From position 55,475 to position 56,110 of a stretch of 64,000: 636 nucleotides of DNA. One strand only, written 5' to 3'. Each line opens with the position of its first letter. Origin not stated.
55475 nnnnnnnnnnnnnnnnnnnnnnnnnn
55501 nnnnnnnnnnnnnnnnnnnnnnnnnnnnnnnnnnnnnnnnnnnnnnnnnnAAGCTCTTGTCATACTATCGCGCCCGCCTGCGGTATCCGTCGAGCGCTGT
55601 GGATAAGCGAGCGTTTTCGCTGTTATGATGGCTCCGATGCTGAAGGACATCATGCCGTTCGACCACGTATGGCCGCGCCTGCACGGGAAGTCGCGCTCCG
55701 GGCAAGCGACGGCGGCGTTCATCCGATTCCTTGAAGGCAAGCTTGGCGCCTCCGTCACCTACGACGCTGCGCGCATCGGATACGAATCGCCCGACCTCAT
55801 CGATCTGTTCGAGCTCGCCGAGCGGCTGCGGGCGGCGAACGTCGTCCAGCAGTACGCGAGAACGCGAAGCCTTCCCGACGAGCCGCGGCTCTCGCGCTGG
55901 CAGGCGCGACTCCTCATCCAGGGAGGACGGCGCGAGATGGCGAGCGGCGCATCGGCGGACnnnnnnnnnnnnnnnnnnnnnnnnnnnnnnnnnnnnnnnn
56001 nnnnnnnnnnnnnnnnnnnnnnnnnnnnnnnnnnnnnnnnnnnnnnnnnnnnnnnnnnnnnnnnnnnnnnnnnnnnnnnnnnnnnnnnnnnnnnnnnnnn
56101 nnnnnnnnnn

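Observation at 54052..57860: Putative TOMM/LAP-type RiPP cluster: microcin-B17-like Gly/Cys/Ser-rich small ORF divergent from YcaO cyclodehydratase and SagB-type dehydrogenase genes, with no E1-like partner visible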

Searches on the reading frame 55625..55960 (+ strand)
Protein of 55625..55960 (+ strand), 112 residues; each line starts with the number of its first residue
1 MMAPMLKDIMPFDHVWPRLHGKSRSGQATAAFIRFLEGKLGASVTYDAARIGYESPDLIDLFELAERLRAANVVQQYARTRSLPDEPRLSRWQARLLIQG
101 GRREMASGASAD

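Call 38: search_protein_families(library=pfam, proteins=[window:55625-55960:+], max_evalue=10)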
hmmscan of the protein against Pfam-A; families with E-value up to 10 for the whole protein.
window:55625-55960:+ (112 aa): 0 families

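Call 55: search_solved_structures(query=A4, max_evalue=10, show_alignments=2)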
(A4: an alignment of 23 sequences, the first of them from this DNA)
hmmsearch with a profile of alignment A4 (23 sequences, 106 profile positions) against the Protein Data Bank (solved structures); distinct sequences matched with E-value up to 10: 6.
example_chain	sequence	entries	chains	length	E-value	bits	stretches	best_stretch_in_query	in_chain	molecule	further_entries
7dkl_A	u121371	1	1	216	0.21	14.6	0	59-96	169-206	DEP domain-containing mTOR-interacting protein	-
7ped_B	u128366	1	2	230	0.26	14.3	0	59-96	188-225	DEP domain-containing mTOR-interacting protein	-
7yyl_C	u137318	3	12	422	0.76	12.8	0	15-46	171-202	Dehydratase family protein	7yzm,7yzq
6eno_A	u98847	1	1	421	0.76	12.8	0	15-46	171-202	Dehydratase family protein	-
7owg_O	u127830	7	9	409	1.2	12.2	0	59-96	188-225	DEP domain-containing mTOR-interacting protein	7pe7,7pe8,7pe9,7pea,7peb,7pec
3ktb_A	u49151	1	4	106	1.6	11.8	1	52-88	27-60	Arsenical resistance operon trans-acting repressor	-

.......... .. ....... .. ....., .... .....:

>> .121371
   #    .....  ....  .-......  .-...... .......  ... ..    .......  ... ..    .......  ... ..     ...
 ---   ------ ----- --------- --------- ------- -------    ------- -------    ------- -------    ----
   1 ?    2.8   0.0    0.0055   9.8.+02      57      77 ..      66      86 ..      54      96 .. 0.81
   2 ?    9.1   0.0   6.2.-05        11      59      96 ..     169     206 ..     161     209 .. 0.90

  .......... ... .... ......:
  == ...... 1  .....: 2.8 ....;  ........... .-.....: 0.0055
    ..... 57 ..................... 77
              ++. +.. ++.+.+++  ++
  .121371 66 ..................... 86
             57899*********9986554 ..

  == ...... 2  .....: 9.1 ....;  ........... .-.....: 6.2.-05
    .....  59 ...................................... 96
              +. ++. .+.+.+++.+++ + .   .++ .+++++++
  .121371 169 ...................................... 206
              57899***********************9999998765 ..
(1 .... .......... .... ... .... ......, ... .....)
